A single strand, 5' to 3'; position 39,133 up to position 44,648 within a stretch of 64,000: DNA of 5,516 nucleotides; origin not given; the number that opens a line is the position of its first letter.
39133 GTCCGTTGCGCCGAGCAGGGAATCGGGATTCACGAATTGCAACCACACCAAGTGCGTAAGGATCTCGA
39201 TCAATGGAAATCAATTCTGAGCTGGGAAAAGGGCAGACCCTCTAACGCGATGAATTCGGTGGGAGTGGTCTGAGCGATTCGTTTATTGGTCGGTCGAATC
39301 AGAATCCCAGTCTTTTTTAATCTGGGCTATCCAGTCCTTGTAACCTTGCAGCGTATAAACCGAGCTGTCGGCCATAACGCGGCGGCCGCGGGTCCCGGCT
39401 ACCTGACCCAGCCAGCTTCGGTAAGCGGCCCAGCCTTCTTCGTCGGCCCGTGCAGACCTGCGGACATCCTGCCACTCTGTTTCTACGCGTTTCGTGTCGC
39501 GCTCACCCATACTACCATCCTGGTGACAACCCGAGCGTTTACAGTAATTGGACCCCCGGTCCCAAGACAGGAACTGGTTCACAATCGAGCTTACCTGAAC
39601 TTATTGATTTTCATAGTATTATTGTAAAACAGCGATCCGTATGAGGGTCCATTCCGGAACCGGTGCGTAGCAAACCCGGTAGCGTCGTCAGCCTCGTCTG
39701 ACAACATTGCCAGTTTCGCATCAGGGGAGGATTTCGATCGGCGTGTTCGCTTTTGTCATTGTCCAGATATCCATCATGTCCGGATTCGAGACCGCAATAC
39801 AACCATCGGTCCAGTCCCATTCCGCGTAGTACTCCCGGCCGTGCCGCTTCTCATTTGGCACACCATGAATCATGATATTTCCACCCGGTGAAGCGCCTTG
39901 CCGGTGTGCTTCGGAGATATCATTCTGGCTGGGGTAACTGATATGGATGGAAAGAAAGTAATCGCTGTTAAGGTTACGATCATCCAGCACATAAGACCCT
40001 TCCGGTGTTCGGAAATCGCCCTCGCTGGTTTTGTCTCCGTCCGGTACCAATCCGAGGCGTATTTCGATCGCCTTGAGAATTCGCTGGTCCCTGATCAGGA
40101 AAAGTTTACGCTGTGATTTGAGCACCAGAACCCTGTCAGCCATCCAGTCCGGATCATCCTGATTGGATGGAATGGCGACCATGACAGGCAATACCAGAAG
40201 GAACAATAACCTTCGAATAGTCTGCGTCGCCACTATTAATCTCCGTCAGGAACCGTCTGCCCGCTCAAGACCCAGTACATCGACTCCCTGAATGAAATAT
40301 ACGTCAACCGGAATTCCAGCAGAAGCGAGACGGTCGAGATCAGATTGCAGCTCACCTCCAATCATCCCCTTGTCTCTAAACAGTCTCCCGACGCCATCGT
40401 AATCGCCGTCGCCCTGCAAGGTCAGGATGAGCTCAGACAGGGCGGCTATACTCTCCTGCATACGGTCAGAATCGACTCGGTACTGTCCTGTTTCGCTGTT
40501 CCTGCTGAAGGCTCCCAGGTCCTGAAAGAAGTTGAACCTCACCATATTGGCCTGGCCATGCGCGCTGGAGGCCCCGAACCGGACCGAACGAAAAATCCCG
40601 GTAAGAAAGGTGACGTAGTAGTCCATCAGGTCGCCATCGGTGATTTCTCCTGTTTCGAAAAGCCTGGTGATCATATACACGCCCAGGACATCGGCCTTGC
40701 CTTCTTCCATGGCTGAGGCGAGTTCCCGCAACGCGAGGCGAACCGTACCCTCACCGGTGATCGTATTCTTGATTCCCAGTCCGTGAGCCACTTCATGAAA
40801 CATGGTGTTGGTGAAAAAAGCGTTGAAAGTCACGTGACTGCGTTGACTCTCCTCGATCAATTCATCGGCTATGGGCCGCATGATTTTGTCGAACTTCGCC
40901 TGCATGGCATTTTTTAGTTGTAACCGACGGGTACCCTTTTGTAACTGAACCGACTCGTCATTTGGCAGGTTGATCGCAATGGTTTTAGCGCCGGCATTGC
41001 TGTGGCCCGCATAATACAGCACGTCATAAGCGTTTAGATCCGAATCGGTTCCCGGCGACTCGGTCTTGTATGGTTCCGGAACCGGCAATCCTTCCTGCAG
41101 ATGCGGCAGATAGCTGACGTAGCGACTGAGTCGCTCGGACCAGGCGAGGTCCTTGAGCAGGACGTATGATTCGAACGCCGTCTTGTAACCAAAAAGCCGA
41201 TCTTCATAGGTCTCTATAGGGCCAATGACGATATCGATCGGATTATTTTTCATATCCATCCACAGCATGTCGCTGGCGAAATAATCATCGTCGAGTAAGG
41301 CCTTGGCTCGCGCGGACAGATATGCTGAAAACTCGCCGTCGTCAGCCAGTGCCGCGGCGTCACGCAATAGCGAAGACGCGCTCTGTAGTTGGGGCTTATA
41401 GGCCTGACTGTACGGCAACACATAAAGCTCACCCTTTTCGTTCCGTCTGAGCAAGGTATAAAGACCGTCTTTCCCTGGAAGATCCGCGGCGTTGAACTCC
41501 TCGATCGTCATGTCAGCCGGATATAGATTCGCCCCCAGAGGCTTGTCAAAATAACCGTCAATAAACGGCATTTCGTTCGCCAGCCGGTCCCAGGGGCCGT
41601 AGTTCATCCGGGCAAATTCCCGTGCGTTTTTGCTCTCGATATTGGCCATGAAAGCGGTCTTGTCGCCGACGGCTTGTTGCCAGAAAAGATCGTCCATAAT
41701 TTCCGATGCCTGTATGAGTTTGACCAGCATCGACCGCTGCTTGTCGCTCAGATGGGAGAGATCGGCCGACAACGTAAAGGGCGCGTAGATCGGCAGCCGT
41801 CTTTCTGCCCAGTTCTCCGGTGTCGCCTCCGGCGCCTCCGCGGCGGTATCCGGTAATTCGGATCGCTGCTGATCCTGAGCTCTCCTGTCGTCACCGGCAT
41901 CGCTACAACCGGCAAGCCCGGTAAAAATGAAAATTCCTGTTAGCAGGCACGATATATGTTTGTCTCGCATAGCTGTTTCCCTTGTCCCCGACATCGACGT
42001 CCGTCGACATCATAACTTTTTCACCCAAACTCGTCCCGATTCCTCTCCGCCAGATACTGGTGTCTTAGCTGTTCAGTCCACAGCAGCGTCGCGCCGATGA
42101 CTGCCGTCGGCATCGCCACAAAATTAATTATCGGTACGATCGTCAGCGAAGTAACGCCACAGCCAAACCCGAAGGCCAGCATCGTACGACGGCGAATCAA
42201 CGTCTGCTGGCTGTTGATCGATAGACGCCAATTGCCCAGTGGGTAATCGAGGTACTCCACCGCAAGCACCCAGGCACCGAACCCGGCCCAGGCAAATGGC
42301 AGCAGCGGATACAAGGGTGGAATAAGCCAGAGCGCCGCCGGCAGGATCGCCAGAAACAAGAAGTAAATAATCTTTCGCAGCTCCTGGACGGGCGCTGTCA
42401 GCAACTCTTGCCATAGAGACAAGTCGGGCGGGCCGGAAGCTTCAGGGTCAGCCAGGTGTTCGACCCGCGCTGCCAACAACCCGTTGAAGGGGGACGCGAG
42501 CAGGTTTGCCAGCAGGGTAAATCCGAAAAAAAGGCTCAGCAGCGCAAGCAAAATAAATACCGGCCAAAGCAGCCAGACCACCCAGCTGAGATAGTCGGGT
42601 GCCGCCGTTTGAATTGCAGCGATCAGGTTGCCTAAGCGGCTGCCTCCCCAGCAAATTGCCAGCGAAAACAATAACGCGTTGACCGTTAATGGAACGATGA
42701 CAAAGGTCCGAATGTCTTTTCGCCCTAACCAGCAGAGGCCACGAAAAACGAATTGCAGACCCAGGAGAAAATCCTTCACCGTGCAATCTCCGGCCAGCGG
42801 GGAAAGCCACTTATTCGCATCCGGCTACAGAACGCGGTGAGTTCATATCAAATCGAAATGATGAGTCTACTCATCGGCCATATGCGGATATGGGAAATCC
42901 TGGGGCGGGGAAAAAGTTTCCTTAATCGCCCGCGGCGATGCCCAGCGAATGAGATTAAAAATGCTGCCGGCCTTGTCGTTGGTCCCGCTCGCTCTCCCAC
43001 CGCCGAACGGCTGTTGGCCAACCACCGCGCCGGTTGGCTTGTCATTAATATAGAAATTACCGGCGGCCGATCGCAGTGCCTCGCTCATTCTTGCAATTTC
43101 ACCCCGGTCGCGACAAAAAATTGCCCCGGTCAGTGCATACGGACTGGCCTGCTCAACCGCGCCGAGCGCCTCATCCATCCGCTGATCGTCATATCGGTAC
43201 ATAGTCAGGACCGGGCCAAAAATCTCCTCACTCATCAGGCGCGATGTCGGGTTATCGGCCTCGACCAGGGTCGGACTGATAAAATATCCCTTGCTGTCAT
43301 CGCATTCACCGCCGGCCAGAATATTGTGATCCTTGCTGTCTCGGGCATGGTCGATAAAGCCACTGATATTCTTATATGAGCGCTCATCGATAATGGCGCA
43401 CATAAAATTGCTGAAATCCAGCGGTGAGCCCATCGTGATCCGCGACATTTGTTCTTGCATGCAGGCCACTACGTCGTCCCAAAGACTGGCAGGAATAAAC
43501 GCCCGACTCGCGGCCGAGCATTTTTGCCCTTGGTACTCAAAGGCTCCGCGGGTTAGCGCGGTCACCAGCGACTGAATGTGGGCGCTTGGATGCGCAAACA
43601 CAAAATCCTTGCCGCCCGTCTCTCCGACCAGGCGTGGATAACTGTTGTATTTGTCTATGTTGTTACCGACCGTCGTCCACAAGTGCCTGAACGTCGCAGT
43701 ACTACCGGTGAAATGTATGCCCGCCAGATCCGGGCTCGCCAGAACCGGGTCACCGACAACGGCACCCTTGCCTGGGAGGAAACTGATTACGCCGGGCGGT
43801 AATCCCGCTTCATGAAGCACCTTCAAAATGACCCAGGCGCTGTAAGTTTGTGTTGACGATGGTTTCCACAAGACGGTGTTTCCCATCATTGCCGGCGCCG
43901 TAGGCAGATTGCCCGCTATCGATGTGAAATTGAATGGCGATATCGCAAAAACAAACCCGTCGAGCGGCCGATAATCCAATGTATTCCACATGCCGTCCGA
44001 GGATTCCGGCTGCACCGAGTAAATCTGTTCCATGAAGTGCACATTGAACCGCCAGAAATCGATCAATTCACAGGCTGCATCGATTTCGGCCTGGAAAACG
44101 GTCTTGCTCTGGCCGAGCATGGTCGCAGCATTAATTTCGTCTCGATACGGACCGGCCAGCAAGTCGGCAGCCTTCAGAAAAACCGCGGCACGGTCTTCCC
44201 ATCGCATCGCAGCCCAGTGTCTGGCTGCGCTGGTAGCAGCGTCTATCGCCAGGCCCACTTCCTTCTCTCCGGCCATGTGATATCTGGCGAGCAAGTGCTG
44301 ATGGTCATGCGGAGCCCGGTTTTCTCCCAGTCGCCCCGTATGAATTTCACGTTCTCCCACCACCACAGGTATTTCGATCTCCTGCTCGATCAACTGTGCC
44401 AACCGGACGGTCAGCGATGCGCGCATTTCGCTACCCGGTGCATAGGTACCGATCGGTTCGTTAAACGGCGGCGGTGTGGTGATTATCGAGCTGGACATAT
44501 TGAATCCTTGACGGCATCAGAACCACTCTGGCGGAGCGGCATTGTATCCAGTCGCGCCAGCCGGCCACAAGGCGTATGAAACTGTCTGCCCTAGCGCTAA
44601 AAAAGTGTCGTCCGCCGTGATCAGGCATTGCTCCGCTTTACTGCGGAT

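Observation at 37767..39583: Candidate cAMP-controlled small-protein module around an orphan ParA ATPase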

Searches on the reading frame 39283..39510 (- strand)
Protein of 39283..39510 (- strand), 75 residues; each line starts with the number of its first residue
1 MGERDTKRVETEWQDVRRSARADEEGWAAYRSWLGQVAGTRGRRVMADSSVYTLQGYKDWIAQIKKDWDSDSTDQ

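Call 6: search_protein_families(library=ncbifam, proteins=[window:39283-39510:-], max_evalue=0.1)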
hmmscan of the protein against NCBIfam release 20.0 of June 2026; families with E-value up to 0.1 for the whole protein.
window:39283-39510:- (75 aa): 0 families

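Call 7: search_protein_families(library=pfam, proteins=[window:39283-39510:-], max_evalue=0.1)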
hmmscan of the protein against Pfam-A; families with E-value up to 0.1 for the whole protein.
window:39283-39510:- (75 aa): 1 family
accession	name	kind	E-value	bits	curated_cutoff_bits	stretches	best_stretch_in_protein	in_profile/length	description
PF16778.10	Phage_tail_APC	-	0.041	14.2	26.6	1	3-42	7-48/60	Phage tail assembly chaperone protein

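Call 15: find_homologous_proteins(query=window:39283-39510:-, max_evalue=0.001)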
Query window:39283-39510:- (75 aa): 11 proteins with E <= 0.001 among 11 candidates.
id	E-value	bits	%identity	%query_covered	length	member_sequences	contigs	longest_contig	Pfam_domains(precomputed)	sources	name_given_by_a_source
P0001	4.9e-41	155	99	100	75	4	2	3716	-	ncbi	-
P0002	1.1e-27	113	76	96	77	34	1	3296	-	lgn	-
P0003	6.0e-27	110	72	99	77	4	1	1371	-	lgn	-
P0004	6.2e-27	110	72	99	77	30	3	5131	-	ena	-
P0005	2.1e-26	109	70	99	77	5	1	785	-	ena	-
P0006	2.1e-25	106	69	99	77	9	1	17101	-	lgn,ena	-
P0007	1.2e-24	103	68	99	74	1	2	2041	-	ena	-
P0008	1.5e-24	103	67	97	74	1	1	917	-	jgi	-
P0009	2.5e-24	102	64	99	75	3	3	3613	-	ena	-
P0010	2.0e-19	87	69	77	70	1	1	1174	-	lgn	-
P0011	1.0e-17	81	61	79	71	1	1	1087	-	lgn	-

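Call 33: find_homologous_proteins(query=A1, max_evalue=0.001)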
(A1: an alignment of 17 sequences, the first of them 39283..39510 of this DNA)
Query A1 (17 sequences) (75 aa, profile of the alignment): 2052 proteins with E <= 0.001 among 3974 candidates; the best 120 are listed.
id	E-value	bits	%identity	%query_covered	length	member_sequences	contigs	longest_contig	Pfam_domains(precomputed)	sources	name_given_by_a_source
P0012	8.0e-29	118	25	71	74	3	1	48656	-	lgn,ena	-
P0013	3.0e-28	116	29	37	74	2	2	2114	-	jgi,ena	jgi:hypothetical protein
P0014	3.3e-28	116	25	53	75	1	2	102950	-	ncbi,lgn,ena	-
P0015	1.3e-27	114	29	71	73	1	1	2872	-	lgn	-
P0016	6.8e-27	111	24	55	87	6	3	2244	-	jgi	jgi:hypothetical protein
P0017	9.2e-27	111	26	71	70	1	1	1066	-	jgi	jgi:hypothetical protein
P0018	1.8e-26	110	28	71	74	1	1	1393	-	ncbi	-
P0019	2.3e-26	110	31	71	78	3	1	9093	-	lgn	-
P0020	2.7e-26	110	30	83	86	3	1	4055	-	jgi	jgi:hypothetical protein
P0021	4.7e-26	109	31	71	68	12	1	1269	-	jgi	-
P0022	4.8e-26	109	28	80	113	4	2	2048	-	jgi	jgi:hypothetical protein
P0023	5.1e-26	109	27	87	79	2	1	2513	-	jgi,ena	-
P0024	7.3e-26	108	32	45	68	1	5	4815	-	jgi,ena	-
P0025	7.5e-26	108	26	45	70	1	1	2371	-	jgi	jgi:hypothetical protein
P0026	8.4e-26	108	26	80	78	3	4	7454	-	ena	-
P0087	1.7e-24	104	24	84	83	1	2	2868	-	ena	-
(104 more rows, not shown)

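Call 42: predict_structure(alignment_id=A2)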
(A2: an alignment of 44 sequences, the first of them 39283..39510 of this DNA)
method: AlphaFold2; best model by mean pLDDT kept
length: 75 residues; sequences in the alignment: 44
mean_pLDDT: 56.7   pTM: 0.26
mean pLDDT of the five models: 56.7, 56.4, 56.2, 56.2, 51.9
residues with pLDDT >= 90: 0; 70-90: 11; 50-70: 43; < 50: 21
segments of 3 or more residues with pLDDT < 50: 1-5, 8-10, 12-15, 44-49
pLDDT, mean of each block of 10 residues (from residue 1): 48 48 61 62 49 65 68 50
secondary structure, 60 per line:
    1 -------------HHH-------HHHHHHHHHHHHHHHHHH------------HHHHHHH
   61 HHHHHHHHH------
elements in order: H24-41 H54-69
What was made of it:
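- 39283..39510 (-): s75: 75-aa protein convergent with parA. It has a disordered N-terminus with a conserved RR..R motif and a C-terminal helix with the invariant motif Y..GYK.W. Core family of the module. AF2 mean pLDDT 57, two helices (call 42).
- The AF2 model of s75 has low confidence (call 42). The AF2 model of s75 shows no ribbon-helix-helix fold, though its confidence is low (call 42).
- Tried and rejected: AF2 of s75 with a 44-sequence alignment: mean pLDDT 57 (call 42).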

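Call 53: find_encoding_contigs(protein=P0016, flank=3000, max_places=3)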
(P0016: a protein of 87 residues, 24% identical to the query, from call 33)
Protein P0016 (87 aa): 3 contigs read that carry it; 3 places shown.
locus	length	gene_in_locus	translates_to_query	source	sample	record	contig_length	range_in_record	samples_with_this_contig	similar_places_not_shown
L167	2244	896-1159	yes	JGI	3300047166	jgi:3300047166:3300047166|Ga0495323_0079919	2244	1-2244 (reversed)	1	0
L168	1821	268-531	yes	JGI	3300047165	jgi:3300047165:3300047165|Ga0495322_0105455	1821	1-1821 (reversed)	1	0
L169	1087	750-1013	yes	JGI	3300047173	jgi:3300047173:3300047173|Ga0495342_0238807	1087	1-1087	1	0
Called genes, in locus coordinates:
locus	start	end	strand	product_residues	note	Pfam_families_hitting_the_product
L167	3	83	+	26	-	?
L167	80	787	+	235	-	PF21842:DUF6901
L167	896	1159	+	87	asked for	-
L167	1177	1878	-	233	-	PF01656:CbiA, PF13614:AAA_31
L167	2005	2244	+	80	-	?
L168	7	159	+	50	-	-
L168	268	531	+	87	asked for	-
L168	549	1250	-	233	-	PF01656:CbiA, PF13614:AAA_31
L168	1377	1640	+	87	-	-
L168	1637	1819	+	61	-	?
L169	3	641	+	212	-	?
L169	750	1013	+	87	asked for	-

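Call 54: find_encoding_contigs(protein=P0087, flank=3000, max_places=3)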
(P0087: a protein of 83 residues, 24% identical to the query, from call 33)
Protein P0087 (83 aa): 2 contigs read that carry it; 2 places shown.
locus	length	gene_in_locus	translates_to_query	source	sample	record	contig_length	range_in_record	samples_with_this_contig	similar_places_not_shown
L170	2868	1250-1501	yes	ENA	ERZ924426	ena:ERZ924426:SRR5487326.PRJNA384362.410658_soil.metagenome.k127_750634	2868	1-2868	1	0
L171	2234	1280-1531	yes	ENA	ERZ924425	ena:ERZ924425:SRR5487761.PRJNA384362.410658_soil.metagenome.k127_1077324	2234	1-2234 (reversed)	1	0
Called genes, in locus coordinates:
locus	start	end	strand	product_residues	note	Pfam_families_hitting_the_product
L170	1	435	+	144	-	?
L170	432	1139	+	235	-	PF21842:DUF6901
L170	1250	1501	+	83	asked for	-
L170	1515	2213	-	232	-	PF01656:CbiA, PF13614:AAA_31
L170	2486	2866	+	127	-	?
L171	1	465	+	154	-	?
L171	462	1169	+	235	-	PF21842:DUF6901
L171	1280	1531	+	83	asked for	-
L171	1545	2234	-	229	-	?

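Call 55: find_encoding_contigs(protein=P0001, flank=5000, max_places=3)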
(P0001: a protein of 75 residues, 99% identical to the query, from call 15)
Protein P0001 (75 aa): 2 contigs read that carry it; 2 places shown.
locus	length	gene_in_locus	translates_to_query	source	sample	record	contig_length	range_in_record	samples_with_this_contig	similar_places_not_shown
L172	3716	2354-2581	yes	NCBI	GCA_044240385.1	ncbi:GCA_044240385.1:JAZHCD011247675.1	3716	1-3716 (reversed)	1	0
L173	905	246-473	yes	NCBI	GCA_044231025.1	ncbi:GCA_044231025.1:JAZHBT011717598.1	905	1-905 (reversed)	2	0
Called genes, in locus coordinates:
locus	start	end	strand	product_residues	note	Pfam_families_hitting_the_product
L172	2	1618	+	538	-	?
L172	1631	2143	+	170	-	PF03734:YkuD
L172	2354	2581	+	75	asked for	-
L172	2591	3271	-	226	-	PF01656:CbiA, PF09140:MipZ (weak), PF10609:ParA, PF13614:AAA_31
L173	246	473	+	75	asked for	-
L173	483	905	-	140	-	?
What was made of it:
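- s75 homologues picked from the database lie next to a CbiA/ParA gene in every contig read that extends far enough to show the neighbouring gene (calls 53-55).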

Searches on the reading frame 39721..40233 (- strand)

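Call 6: search_protein_families(library=ncbifam, proteins=[window:39721-40233:-], max_evalue=0.1)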
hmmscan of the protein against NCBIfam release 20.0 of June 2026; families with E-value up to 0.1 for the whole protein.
window:39721-40233:- (170 aa): 1 family
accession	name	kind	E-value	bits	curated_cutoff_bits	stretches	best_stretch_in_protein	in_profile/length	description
NF040599.1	LdtF_DpaA_YafK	equivalog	2.1e-07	30.3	365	1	66-124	80-135/242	peptidoglycan meso-diaminopimelic acid protein amidase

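Call 7: search_protein_families(library=pfam, proteins=[window:39721-40233:-], max_evalue=0.1)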
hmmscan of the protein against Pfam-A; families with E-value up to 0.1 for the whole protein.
window:39721-40233:- (170 aa): 1 family
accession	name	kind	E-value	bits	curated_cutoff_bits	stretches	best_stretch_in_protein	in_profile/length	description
PF03734.19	YkuD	-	2.9e-16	60.8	23.4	1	34-168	3-146/146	L,D-transpeptidase catalytic domain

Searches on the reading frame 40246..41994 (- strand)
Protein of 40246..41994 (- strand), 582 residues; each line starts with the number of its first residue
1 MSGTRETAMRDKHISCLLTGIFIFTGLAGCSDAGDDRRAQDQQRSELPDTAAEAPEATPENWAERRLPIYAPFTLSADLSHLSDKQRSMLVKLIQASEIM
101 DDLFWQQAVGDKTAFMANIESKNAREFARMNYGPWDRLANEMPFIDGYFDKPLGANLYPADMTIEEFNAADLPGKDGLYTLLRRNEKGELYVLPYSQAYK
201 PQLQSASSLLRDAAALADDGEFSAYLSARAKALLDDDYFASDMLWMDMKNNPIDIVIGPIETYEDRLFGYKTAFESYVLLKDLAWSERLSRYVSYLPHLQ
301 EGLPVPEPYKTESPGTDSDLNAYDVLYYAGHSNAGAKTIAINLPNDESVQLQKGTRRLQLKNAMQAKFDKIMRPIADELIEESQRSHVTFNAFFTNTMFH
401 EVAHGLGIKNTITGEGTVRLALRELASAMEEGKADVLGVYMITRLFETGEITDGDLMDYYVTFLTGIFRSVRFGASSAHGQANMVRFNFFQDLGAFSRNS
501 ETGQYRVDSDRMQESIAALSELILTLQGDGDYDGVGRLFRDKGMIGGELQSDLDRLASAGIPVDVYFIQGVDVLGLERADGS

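Call 7: search_protein_families(library=pfam, proteins=[window:40246-41994:-], max_evalue=0.1)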
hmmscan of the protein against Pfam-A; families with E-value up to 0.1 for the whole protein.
window:40246-41994:- (582 aa): 1 family
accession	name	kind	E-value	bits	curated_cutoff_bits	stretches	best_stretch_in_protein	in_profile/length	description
PF03571.21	Peptidase_M49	-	6.8e-14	51.6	21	1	200-407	102-306/548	Peptidase family M49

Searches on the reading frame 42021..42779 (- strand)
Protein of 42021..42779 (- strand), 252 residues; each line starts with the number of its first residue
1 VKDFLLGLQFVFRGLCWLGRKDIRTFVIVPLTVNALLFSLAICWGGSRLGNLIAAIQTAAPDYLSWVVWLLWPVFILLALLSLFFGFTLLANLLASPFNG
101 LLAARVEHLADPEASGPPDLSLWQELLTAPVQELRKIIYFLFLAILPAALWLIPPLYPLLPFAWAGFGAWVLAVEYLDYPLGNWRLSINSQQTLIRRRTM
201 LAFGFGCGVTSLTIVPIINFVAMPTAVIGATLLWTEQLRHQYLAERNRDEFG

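Call 21: search_protein_families(library=pfam, proteins=[window:42021-42779:-], max_evalue=0.00001)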
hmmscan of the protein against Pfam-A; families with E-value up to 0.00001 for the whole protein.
window:42021-42779:- (252 aa): 1 family
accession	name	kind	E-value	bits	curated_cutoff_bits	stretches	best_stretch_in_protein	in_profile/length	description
PF07264.17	EI24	-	3.2e-39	135.6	32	1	11-224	2-199/199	Sulfate transporter CysZ/Etoposide-induced protein 2.4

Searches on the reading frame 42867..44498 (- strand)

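Call 21: search_protein_families(library=pfam, proteins=[window:42867-44498:-], max_evalue=0.00001)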
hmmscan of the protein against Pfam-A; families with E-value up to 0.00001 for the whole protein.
window:42867-44498:- (543 aa): 1 family
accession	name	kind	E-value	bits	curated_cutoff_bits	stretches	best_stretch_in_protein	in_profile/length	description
PF00171.27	Aldedh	-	2.3e-99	333.5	23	1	60-512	11-449/461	Aldehyde dehydrogenase family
